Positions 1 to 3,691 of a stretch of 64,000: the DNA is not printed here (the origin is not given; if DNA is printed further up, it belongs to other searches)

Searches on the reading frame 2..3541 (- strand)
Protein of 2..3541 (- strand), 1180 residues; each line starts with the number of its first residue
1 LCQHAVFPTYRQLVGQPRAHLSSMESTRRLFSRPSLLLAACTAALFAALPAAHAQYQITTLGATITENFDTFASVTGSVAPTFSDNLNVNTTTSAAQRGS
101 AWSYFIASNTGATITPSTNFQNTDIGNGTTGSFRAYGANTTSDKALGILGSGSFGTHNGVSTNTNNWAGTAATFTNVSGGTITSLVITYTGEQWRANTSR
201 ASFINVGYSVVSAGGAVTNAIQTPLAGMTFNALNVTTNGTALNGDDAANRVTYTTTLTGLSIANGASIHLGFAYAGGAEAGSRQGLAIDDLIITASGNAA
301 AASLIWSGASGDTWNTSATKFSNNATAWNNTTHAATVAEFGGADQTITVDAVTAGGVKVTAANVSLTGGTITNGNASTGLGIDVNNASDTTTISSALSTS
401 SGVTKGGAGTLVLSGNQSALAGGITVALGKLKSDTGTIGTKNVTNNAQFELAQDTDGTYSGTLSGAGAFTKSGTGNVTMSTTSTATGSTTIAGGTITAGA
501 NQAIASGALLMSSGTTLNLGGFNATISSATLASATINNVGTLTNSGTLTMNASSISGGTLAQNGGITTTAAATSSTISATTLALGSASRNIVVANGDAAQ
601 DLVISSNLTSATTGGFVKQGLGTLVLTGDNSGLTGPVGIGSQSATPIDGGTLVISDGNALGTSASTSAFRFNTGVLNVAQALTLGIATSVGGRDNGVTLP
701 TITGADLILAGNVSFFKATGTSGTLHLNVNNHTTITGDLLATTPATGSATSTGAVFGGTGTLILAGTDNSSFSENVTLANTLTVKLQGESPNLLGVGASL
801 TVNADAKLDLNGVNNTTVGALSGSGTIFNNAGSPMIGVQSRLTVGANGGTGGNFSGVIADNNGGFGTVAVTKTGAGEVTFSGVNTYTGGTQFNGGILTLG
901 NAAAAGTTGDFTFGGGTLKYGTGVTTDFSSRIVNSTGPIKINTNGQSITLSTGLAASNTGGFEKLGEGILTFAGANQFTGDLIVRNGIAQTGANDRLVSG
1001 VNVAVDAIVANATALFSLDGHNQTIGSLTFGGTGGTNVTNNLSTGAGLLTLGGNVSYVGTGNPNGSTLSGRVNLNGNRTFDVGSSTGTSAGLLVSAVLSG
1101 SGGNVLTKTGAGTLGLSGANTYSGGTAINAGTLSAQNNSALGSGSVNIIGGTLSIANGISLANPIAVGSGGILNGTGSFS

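Call 69: search_protein_families(library=pfam, proteins=[window:2-3541:-], max_evalue=0.001)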
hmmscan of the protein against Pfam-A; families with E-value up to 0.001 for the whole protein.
window:2-3541:- (1180 aa): 1 family
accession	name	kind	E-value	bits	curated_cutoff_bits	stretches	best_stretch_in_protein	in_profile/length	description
PF12951.13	PATR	-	4.4e-21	75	27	4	1106-1134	1-29/30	Passenger-associated-transport-repeat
